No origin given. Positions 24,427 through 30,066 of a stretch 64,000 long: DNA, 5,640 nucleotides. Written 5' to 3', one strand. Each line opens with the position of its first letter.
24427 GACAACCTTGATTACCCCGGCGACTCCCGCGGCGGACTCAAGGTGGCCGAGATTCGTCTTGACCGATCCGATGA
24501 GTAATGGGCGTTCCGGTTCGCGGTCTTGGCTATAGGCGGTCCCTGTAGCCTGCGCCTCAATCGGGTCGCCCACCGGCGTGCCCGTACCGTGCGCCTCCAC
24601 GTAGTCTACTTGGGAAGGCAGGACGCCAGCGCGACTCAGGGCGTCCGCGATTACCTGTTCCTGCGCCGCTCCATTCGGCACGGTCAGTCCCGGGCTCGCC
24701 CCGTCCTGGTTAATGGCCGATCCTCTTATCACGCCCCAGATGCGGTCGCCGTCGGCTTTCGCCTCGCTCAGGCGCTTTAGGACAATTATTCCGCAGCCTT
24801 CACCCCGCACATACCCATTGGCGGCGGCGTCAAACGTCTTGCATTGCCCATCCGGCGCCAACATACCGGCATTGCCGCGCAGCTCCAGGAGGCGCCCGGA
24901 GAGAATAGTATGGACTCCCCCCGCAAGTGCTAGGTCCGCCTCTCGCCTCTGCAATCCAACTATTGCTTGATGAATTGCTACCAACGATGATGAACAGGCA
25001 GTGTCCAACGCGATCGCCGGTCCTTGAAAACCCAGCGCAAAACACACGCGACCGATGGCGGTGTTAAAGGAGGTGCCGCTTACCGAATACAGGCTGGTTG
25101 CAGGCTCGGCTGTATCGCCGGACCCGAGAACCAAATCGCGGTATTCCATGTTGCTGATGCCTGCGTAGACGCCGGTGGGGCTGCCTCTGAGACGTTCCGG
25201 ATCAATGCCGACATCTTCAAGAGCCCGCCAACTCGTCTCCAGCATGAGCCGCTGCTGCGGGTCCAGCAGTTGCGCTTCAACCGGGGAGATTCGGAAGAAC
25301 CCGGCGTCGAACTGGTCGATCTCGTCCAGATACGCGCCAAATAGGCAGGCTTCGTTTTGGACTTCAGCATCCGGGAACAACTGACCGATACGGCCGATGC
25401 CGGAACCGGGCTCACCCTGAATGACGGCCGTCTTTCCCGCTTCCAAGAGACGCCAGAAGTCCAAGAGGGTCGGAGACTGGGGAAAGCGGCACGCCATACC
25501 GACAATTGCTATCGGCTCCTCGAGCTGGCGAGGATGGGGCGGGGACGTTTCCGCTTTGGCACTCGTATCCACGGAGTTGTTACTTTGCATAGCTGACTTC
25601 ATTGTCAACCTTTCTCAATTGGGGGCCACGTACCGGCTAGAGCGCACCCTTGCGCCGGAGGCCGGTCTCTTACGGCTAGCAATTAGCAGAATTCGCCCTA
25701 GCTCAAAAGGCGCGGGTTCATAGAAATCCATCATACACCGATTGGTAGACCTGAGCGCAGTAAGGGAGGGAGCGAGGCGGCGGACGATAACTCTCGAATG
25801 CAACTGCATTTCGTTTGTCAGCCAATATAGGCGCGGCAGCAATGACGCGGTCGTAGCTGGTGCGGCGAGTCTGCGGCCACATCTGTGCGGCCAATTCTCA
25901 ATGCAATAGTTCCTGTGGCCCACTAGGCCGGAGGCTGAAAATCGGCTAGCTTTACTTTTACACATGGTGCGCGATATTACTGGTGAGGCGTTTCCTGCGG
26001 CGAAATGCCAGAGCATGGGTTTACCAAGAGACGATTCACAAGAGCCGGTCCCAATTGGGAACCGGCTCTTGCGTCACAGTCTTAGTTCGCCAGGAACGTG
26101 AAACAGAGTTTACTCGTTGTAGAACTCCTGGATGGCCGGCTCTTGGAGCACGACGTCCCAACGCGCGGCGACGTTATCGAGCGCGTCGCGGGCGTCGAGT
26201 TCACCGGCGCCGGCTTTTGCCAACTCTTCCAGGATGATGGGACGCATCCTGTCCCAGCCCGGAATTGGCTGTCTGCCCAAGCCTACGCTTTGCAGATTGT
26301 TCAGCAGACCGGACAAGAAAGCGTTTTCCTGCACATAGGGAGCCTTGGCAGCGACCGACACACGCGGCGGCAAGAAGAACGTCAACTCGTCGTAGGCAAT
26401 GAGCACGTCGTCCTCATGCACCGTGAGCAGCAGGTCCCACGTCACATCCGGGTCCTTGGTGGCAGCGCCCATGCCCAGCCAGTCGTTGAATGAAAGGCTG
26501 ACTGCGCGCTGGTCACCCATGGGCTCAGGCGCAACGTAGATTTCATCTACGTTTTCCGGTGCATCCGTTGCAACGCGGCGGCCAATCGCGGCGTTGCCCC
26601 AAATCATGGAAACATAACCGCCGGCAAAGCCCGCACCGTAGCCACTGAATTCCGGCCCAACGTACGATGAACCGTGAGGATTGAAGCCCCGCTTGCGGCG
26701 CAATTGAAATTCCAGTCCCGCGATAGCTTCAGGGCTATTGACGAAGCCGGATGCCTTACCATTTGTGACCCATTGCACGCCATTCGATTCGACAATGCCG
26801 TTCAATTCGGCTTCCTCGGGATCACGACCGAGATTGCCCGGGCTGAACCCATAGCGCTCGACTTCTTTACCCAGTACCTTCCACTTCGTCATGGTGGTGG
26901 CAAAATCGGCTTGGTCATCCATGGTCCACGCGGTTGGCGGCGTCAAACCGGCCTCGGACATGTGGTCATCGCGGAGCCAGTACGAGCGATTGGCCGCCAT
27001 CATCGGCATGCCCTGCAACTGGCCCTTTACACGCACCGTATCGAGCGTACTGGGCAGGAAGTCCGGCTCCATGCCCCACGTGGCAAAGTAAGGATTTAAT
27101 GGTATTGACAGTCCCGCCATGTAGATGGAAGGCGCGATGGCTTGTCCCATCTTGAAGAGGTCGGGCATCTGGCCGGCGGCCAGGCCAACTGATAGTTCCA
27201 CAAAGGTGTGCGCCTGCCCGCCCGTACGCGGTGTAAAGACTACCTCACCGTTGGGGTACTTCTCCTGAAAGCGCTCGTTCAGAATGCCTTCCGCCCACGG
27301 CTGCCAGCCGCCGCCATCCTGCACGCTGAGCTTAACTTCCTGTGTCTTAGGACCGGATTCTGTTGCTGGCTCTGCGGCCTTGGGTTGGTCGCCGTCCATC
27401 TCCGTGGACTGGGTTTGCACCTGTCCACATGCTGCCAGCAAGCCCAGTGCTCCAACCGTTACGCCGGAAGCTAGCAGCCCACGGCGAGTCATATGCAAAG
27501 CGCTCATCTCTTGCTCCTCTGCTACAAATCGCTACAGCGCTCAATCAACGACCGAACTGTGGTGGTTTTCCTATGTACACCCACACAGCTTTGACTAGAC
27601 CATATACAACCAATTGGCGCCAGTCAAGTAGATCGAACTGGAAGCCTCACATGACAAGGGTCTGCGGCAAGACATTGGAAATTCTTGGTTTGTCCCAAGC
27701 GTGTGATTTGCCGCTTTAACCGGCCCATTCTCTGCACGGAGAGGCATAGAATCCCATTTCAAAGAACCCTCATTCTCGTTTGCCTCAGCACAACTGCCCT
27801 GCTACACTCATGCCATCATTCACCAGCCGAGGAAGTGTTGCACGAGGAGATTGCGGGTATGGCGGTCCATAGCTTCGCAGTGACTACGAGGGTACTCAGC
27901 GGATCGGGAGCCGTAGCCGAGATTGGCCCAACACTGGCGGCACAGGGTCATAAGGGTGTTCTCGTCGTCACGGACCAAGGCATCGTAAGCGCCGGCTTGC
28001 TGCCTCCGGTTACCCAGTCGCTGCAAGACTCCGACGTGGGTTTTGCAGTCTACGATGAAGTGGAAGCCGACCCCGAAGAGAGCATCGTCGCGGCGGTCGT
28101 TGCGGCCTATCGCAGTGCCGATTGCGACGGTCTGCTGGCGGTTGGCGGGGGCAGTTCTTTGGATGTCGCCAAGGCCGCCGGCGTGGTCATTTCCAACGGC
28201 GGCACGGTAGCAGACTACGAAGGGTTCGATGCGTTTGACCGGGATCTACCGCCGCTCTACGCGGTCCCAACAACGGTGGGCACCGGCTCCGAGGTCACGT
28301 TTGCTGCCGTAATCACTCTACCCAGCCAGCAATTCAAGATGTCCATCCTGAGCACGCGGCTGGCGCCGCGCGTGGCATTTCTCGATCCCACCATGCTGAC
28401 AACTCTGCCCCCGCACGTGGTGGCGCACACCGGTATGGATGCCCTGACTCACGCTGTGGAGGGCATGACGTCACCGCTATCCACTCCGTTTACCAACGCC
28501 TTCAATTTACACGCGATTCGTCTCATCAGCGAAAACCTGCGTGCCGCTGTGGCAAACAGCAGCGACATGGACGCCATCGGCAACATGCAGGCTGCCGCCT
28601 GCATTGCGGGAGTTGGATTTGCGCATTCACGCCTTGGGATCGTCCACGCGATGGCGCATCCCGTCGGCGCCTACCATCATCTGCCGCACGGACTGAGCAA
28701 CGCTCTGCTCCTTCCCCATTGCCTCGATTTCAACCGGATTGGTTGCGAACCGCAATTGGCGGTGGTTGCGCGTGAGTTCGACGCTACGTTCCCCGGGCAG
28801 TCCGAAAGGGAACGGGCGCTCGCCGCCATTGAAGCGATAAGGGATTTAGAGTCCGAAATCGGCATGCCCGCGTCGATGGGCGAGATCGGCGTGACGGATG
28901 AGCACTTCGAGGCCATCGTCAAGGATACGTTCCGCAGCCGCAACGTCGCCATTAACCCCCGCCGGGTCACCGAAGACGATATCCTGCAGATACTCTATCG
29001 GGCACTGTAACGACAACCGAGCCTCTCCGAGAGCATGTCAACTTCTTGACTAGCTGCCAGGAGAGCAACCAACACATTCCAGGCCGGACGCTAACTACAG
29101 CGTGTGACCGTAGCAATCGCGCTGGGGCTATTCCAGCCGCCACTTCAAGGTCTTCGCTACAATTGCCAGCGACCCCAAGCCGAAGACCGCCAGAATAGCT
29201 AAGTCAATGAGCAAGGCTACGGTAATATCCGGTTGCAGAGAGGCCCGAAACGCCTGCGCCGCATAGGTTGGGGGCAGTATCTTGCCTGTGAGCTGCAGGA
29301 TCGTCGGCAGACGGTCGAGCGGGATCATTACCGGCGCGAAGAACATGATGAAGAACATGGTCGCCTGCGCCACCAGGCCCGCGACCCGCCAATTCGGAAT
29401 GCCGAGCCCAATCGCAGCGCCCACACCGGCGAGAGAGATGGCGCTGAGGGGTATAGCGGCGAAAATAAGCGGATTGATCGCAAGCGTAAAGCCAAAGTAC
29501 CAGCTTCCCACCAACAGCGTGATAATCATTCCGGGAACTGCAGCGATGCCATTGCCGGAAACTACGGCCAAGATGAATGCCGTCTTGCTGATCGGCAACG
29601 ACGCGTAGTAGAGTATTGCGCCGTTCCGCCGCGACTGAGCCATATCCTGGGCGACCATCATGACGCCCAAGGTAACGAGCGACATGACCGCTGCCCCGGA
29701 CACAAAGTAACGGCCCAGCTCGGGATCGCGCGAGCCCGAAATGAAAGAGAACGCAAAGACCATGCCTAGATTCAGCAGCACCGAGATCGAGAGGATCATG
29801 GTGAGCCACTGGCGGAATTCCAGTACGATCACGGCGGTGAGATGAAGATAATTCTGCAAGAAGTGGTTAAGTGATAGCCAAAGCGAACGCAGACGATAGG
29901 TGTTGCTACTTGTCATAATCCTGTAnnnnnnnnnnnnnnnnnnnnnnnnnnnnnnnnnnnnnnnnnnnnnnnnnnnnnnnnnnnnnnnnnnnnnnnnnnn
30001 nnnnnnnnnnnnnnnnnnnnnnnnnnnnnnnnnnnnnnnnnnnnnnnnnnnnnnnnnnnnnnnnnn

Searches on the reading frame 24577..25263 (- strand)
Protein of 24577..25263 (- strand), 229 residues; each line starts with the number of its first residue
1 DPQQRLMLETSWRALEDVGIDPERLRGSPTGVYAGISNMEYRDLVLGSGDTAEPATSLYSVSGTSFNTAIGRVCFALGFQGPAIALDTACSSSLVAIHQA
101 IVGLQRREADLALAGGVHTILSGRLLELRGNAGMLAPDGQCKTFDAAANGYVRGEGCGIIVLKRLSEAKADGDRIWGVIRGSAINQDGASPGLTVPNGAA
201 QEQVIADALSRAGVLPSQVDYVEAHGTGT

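Call 81: find_homologous_proteins(query=window:24577-25263:-, max_evalue=1e-40)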
Query seq(229 aa) (229 aa): 3511 proteins with E <= 1e-40 among 8000 candidates; the best 120 are listed.
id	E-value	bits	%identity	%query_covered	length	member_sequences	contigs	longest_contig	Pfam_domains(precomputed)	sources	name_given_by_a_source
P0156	2.1e-120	418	83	100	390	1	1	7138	PF00109.33,PF00108.30,PF02801.29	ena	-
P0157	1.5e-117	409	83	100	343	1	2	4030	PF00109.33,PF00108.30,PF02801.29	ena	-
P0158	2.2e-116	405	80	100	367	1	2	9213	PF00109.33,PF00108.30,PF02801.29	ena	-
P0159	4.3e-116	404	81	100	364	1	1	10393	PF00109.33,PF00108.30,PF02801.29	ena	-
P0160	1.1e-114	399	80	100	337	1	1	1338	PF00109.33,PF00108.30,PF02801.29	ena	-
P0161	1.1e-113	396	80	100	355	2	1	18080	PF00109.33,PF00108.30,PF02801.29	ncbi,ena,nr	ncbi:MAG: polyketide synthase [Rhodospirillales bacterium]|nr:polyketide synthase [Rhodospirillales 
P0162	4.3e-109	381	80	95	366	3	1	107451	PF00109.33,PF00108.30,PF02801.29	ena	-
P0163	6.0e-109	381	82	94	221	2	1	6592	PF00109.33,PF00108.30,PF02801.29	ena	-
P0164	8.0e-108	377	76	100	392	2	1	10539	PF00109.33,PF00108.30,PF02801.29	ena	-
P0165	1.6e-107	376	75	100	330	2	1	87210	PF00109.33,PF00108.30,PF02801.29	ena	-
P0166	1.0e-106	373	75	100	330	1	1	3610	PF00109.33,PF00108.30,PF02801.29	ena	-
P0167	4.0e-105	368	80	93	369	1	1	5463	PF00109.33,PF02801.29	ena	-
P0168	9.5e-105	367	80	93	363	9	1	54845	PF00109.33,PF00108.30,PF02801.29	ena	-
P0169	9.7e-103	360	73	100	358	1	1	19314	PF00109.33,PF00108.30,PF02801.29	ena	-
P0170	1.8e-102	360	76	98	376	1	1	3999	PF00109.33,PF00108.30,PF02801.29,PF16197.12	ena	-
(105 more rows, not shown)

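Call 82: find_encoding_contigs(protein=P0162, flank=10000, max_places=2)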
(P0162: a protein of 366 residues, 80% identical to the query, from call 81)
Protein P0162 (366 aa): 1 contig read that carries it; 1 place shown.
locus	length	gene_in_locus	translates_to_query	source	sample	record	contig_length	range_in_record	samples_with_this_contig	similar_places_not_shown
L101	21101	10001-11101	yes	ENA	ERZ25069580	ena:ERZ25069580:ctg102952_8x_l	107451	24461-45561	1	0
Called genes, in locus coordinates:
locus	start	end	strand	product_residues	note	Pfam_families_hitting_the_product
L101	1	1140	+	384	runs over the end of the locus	PF13404:HTH_AsnC-type (faint), PF22451:NirdL-like_HTH, PF17805:AsnC_trans_reg2, PF22451:NirdL-like_HTH, PF17805:AsnC_trans_reg2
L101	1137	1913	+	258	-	PF00596:Aldolase_II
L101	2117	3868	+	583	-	PF00860:Xan_ur_permease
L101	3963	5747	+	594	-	PF00920:ILVD_EDD_N, PF24877:ILV_EDD_C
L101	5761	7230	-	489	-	PF01979:Amidohydro_1, PF07969:Amidohydro_3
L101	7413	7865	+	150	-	PF02639:DUF188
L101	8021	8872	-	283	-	PF04828:GFA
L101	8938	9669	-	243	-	PF00106:adh_short, PF08659:KR (weak), PF13561:adh_short_C2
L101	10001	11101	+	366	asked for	PF00109:ketoacyl-synt, PF00108:Thiolase_N (weak), PF02801:Ketoacyl-synt_C (weak)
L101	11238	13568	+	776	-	PF14236:DruA, PF14706:Tnp_DNA_bind, PF01609:DDE_Tnp_1 (weak), PF02281:Dimer_Tnp_Tn5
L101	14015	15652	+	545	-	PF01609:DDE_Tnp_1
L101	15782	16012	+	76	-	PF00550:PP-binding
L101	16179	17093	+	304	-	PF12697:Abhydrolase_6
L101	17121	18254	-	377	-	PF01168:Ala_racemase_N, PF00842:Ala_racemase_C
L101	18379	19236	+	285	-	PF01063:Aminotran_4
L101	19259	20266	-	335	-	PF01408:GFO_IDH_MocA, PF02894:GFO_IDH_MocA_C, PF22725:GFO_IDH_MocA_C3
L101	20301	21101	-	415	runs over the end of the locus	PF13173:AAA_14, PF13635:DUF4143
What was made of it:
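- L101 has supA cut by transposases (call 82).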

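Call 83: find_encoding_contigs(protein=P0161, flank=10000, max_places=2)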
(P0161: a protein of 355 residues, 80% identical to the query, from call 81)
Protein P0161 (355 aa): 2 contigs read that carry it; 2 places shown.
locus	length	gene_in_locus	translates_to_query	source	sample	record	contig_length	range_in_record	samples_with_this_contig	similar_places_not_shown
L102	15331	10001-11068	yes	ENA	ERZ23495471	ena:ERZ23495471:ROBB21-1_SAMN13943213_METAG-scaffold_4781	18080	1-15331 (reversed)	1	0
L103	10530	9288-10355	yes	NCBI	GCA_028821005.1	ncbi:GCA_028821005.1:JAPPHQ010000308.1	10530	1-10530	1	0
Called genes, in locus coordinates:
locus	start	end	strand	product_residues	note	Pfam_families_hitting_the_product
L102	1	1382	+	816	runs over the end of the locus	PF02190:LON_substr_bdg, PF13191:AAA_16 (faint), PF08298:AAA_PrkA (faint), PF00004:AAA, PF07728:AAA_5, PF22667:Lon_lid, PF05362:Lon_C, PF13541:ChlI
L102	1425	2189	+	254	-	PF00106:adh_short, PF08659:KR, PF13561:adh_short_C2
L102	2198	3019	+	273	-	PF00106:adh_short, PF08659:KR, PF13561:adh_short_C2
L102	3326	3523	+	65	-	-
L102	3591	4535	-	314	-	PF00849:PseudoU_synth_2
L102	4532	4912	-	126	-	PF02537:CRCB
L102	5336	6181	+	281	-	-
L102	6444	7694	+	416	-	-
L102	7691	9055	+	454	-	PF07219:HemY_N, PF14559:TPR_19 (faint)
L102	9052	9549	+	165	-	PF03734:YkuD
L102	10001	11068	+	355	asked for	PF00109:ketoacyl-synt, PF00108:Thiolase_N (faint), PF02801:Ketoacyl-synt_C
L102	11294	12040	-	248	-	-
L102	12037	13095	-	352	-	-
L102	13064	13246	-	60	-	-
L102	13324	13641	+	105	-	-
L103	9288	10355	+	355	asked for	PF00109:ketoacyl-synt, PF00108:Thiolase_N (faint), PF02801:Ketoacyl-synt_C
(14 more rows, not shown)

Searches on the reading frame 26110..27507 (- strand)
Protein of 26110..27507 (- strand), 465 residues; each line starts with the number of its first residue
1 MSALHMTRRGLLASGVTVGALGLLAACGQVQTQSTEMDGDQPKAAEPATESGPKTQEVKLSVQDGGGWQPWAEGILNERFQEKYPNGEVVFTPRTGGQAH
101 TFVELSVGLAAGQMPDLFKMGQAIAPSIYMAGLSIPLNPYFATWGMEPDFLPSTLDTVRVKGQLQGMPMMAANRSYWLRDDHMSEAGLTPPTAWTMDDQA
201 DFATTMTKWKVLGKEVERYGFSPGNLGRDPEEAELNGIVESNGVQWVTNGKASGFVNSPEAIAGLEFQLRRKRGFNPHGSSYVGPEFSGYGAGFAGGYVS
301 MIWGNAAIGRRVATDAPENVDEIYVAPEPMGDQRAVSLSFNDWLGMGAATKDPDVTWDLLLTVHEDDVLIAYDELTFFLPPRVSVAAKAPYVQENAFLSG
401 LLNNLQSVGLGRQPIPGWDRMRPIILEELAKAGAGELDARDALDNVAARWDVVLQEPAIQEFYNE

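Call 6: search_protein_families(library=pfam, proteins=[window:26110-27507:-], max_evalue=0.01)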
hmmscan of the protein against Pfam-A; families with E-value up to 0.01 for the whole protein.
window:26110-27507:- (465 aa): 1 family
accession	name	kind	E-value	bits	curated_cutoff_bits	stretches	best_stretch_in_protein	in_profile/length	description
PF01547.30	SBP_bac_1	-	6.1e-11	43.3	26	1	71-359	9-296/307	Bacterial extracellular solute-binding protein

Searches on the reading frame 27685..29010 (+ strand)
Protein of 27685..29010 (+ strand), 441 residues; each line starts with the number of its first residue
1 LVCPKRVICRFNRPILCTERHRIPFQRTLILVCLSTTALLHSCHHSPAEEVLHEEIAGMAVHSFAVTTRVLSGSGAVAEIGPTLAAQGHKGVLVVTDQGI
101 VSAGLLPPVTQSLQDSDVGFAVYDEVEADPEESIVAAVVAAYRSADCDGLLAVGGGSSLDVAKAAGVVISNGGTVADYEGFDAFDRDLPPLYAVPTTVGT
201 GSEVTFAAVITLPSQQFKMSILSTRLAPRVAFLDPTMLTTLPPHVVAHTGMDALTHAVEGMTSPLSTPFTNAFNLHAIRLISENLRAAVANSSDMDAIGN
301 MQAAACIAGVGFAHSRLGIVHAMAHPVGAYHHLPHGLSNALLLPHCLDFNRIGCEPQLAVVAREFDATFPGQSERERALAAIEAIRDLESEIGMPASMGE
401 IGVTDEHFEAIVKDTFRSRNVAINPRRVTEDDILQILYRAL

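Call 28: search_protein_families(library=pfam, proteins=[window:27685-29010:+], max_evalue=0.001)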
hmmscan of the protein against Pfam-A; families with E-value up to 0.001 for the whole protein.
window:27685-29010:+ (441 aa): 3 families
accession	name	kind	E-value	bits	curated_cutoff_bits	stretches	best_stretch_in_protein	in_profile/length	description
PF25137.1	ADH_Fe_C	-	1.3e-52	178.8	27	1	247-440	2-193/194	Fe-containing alcohol dehydrogenase family, C-terminal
PF00465.25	Fe-ADH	-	2.5e-45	154.5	31.3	1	68-235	2-168/168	Iron-containing alcohol dehydrogenase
PF13685.12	Fe-ADH_2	-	2.2e-12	47.6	28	1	73-166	3-94/149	Iron-containing alcohol dehydrogenase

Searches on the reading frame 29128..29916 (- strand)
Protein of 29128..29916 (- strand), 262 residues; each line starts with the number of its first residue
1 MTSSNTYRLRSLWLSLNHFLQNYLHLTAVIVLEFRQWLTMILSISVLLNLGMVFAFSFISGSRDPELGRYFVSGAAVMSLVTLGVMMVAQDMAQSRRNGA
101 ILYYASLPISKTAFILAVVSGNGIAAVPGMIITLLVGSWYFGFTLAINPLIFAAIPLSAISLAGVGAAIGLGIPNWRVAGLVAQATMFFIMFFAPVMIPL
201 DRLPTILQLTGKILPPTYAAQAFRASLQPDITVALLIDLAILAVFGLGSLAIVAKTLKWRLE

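Call 28: search_protein_families(library=pfam, proteins=[window:29128-29916:-], max_evalue=0.001)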
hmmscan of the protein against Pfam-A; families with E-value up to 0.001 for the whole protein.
window:29128-29916:- (262 aa): 2 families
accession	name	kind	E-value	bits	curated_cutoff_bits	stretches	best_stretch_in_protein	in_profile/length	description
PF01061.29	ABC2_membrane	-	3.6e-12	46.7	26.9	1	34-226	15-209/211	ABC-2 type transporter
PF12698.13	ABC2_membrane_3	-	6.5e-12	45.6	31.6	1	68-254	161-346/347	ABC-2 family transporter protein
